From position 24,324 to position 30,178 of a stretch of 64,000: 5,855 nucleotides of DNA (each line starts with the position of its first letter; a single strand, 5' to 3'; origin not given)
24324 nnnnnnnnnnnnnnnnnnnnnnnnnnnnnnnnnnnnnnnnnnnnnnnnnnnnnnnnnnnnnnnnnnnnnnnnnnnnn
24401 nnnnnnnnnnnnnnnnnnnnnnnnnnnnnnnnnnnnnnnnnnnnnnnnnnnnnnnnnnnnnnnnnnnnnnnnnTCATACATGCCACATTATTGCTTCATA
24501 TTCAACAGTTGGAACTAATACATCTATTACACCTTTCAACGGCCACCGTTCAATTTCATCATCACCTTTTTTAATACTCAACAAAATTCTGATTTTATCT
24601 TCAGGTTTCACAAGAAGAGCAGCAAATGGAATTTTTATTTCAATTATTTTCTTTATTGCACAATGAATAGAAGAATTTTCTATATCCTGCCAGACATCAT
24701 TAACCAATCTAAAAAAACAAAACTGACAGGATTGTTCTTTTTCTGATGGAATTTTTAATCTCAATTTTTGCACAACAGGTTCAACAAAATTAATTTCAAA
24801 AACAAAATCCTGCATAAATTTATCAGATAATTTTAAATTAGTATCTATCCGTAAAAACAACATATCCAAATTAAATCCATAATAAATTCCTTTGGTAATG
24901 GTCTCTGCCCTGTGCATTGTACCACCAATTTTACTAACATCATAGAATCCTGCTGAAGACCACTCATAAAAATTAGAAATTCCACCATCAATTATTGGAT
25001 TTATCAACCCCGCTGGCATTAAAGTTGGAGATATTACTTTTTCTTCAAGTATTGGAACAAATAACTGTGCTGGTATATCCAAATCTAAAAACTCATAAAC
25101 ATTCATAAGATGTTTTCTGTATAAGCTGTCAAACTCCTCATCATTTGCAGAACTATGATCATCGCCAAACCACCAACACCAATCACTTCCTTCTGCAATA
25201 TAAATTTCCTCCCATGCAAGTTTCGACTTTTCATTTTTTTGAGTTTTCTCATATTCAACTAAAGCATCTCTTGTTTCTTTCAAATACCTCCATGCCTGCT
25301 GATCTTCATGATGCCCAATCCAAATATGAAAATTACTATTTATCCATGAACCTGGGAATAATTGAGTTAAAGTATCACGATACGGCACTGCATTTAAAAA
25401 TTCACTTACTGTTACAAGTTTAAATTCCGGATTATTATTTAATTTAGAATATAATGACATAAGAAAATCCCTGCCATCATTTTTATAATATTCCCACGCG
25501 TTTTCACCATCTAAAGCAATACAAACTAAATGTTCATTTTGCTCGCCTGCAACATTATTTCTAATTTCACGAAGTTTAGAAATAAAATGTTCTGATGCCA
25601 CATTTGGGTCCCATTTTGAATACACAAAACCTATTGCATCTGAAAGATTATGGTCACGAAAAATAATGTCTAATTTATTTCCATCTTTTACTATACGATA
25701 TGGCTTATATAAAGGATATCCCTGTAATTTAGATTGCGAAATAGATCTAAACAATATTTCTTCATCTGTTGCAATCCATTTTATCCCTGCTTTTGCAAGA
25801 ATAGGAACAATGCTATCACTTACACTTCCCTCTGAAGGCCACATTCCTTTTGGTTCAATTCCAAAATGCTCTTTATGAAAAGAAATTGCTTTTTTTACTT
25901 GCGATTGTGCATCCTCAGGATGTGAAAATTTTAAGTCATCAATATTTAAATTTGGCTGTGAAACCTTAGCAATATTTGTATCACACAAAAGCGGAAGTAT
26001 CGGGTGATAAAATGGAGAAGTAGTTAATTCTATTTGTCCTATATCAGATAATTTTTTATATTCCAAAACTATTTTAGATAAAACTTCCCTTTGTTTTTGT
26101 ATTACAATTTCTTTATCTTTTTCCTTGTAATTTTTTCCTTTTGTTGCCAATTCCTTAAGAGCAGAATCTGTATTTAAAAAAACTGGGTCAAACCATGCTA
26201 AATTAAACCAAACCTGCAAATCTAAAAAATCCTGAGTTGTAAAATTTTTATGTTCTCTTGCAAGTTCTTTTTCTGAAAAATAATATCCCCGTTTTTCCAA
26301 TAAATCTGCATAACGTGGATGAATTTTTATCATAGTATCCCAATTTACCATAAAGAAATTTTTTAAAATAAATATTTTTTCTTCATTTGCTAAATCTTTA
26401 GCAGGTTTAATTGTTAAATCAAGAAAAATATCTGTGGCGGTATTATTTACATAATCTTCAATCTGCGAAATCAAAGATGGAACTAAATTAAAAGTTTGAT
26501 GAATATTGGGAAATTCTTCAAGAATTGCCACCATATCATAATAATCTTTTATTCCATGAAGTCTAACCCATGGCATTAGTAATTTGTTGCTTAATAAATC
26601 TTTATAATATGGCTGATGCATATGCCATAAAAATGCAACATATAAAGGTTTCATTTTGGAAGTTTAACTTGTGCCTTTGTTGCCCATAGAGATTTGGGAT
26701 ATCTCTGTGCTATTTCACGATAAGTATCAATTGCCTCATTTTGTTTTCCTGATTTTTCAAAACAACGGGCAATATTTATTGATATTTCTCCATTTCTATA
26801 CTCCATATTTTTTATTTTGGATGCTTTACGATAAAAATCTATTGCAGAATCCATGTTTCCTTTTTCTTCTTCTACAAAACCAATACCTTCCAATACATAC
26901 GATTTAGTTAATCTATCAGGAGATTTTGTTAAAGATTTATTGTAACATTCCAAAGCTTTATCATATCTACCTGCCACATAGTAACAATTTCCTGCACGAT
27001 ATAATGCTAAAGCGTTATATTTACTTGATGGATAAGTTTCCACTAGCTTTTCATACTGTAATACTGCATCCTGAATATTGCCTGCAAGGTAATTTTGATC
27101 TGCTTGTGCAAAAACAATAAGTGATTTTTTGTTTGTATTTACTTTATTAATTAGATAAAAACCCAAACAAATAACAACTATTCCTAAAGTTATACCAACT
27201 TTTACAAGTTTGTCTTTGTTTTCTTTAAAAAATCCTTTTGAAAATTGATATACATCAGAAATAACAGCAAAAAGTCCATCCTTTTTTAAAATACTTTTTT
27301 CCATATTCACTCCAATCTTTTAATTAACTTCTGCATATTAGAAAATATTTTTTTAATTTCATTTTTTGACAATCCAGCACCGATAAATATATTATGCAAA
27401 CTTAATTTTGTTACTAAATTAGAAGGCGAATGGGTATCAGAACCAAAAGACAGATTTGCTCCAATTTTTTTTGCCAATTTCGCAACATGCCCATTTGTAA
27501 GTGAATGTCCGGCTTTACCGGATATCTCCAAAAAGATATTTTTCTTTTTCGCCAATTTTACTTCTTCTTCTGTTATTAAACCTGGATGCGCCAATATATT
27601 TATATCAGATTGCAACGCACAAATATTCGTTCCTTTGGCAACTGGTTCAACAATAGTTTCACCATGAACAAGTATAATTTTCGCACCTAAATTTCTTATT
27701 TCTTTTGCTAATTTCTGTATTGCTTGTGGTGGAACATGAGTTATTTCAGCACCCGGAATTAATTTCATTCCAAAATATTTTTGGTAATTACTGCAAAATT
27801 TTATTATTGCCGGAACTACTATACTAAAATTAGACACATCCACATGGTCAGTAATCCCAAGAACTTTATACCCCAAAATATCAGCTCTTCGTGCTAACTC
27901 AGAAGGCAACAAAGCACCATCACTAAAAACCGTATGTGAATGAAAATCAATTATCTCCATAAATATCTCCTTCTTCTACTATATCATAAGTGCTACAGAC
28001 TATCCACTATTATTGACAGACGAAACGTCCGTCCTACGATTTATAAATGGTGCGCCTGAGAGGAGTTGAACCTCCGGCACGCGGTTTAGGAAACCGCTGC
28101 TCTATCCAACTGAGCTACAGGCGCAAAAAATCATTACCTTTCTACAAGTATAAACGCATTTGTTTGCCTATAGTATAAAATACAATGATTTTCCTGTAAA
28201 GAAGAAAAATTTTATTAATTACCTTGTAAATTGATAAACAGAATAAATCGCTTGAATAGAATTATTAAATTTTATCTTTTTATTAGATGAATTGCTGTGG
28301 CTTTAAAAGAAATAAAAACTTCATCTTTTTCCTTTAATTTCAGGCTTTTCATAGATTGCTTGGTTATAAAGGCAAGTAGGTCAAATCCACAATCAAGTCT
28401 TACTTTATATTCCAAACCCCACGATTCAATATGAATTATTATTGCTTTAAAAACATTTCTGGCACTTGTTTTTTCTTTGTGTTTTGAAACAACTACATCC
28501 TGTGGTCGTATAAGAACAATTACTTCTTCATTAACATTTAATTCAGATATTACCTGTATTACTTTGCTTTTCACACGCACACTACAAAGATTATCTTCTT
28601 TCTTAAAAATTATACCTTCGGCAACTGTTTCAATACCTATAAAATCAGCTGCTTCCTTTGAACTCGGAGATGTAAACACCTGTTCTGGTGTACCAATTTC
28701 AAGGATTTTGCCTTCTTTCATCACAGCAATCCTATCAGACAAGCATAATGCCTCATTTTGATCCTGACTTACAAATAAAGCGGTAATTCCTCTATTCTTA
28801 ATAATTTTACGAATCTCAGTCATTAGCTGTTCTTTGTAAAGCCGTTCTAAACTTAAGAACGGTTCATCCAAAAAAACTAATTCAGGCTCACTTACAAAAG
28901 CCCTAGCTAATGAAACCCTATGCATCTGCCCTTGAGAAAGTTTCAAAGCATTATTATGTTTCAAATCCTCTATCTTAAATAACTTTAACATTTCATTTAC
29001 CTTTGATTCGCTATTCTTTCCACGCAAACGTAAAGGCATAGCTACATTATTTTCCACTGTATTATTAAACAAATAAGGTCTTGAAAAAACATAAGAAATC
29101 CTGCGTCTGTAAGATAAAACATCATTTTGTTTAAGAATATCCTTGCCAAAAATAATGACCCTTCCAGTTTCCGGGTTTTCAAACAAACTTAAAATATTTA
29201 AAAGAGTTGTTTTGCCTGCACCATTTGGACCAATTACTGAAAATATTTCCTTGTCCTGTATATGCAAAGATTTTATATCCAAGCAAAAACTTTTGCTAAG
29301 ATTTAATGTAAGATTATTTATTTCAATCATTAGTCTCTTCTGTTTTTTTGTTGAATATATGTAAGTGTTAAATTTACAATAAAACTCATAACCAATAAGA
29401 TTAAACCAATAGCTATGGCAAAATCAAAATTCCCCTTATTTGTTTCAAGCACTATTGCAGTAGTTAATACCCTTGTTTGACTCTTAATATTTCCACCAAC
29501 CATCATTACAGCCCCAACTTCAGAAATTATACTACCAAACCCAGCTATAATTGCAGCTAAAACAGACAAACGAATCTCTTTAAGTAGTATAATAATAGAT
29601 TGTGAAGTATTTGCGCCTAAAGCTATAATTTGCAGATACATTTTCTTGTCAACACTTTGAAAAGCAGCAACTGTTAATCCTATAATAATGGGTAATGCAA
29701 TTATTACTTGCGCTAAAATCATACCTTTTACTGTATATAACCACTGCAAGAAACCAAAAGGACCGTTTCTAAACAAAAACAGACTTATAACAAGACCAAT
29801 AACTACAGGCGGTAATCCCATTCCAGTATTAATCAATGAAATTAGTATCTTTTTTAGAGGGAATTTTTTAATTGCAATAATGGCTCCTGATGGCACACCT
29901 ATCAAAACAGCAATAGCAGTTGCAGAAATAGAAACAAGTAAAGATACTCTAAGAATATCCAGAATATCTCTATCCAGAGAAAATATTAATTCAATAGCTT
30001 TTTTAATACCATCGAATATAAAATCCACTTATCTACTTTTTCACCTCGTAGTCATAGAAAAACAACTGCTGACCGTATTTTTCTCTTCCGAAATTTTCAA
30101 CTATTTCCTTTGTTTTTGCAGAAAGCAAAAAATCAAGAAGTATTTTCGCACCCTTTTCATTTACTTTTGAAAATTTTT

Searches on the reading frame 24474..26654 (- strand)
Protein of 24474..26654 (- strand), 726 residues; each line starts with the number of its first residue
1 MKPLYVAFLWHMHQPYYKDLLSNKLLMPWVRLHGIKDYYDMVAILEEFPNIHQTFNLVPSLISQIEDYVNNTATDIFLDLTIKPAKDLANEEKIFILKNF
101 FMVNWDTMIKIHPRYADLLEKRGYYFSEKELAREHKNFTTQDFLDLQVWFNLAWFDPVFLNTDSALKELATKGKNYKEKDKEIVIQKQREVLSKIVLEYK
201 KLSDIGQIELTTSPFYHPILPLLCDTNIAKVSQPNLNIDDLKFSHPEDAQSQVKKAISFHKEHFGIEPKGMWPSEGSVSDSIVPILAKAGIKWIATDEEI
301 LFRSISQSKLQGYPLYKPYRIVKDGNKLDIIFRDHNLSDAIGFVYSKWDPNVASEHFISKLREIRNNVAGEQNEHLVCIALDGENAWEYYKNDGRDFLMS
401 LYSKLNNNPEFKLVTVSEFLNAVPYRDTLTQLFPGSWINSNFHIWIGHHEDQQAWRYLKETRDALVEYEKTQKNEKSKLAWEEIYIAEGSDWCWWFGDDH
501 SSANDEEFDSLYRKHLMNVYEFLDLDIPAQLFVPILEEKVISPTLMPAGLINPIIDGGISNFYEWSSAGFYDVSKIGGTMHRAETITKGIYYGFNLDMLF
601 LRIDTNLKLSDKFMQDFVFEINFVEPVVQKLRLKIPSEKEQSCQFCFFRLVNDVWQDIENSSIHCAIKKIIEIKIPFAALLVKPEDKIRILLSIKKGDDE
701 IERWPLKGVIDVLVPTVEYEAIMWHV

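Call 56: search_protein_families(library=pfam, proteins=[window:24474-26654:-], max_evalue=0.001)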
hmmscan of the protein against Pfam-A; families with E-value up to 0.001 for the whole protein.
window:24474-26654:- (726 aa): 1 family
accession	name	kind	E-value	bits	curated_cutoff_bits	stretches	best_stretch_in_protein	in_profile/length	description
PF03065.20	Glyco_hydro_57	-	6.7e-67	226.3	21.2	1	7-427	1-286/291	Glycosyl hydrolase family 57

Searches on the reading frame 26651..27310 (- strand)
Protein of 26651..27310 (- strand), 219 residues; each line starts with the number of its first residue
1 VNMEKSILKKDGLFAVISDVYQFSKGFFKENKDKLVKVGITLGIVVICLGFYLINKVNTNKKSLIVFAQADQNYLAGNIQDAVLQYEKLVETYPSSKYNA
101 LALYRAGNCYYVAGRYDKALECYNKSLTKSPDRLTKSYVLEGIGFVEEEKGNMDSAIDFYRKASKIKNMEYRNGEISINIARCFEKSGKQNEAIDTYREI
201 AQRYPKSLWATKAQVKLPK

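Call 56: search_protein_families(library=pfam, proteins=[window:26651-27310:-], max_evalue=0.001)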
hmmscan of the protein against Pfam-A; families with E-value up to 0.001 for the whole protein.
window:26651-27310:- (219 aa): 21 families
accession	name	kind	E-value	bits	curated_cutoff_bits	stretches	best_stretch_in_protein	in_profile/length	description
PF07719.23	TPR_2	-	2.9e-20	71.1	27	1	100-132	1-33/34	Tetratricopeptide repeat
PF13174.12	TPR_6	-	4.7e-19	68.1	26.3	2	179-207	5-33/33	Tetratricopeptide repeat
PF00515.34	TPR_1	-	1e-17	63.5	27.8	1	100-132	1-33/34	Tetratricopeptide repeat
PF13424.12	TPR_12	-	7.4e-16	58.5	30.1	2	100-167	3-75/77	Tetratricopeptide repeat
PF13428.12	TPR_14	-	7.6e-13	48.2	23.5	0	102-133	3-34/44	Tetratricopeptide repeat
PF13432.12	TPR_16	-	1.4e-12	48.2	32.7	1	76-132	10-63/65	Tetratricopeptide repeat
PF13181.12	TPR_8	-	1.3e-11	44.1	25.7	0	102-128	3-29/34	Tetratricopeptide repeat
PF14559.12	TPR_19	-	3.4e-11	43.7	25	1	76-132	4-57/68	Tetratricopeptide repeat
PF25062.1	ARM_TT21_N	-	1.3e-10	41.8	40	1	80-211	79-205/222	Tetratricopeptide repeat protein 21 N-terminal ARM repeat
PF24575.1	TPR_Slam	-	8.3e-10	39.5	35.2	0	55-97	39-81/104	Surface lipoprotein assembly modifier, N-terminal TPR repeats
PF13176.12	TPR_7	-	4e-08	33.2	27.9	0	102-133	1-32/36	Tetratricopeptide repeat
PF13414.12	TPR_11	-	5.6e-08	32.8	26.8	0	107-132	1-26/42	TPR repeat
PF13525.12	YfiO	-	1.5e-07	31.9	25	1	66-217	8-133/203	Outer membrane lipoprotein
PF12895.13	ANAPC3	-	7.2e-07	29.8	27.2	1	77-130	3-52/82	Anaphase-promoting complex, cyclosome, subunit 3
PF09976.15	TPR_21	-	4.5e-05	23.7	25.5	1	25-160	1-136/193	Tetratricopeptide repeat-like domain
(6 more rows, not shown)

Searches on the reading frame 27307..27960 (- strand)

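Call 56: search_protein_families(library=pfam, proteins=[window:27307-27960:-], max_evalue=0.001)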
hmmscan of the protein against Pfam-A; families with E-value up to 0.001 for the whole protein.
window:27307-27960:- (217 aa): 1 family
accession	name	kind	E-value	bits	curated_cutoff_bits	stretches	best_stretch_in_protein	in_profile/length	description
PF02811.25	PHP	-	7.9e-09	36.5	26.4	1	5-79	1-68/164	PHP domain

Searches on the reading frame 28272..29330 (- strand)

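Call 56: search_protein_families(library=pfam, proteins=[window:28272-29330:-], max_evalue=0.001)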
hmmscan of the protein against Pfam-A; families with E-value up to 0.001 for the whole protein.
window:28272-29330:- (352 aa): 5 families
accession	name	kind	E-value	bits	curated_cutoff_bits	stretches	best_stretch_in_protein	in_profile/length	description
PF00005.33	ABC_tran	-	4.2e-30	105.6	25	1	21-158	5-136/137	ABC transporter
PF03459.23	TOBE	-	2.5e-09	37.7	22.3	1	288-349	1-64/64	TOBE domain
PF13304.12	AAA_21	-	8e-07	29.8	27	1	30-50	2-22/304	AAA domain, putative AbiEii toxin, Type IV TA system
PF13476.12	AAA_23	-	0.0006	20.9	27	1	26-124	18-118/201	AAA domain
PF13175.12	AAA_15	-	0.00065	19.9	32.1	1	21-107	18-84/374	AAA ATPase domain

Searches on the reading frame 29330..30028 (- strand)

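Call 56: search_protein_families(library=pfam, proteins=[window:29330-30028:-], max_evalue=0.001)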
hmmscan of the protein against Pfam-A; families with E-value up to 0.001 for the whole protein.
window:29330-30028:- (232 aa): 1 family
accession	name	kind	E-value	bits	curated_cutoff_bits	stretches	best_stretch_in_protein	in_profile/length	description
PF00528.27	BPD_transp_1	-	5.4e-14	52.8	26.4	1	44-230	1-183/184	Binding-protein-dependent transport system inner membrane component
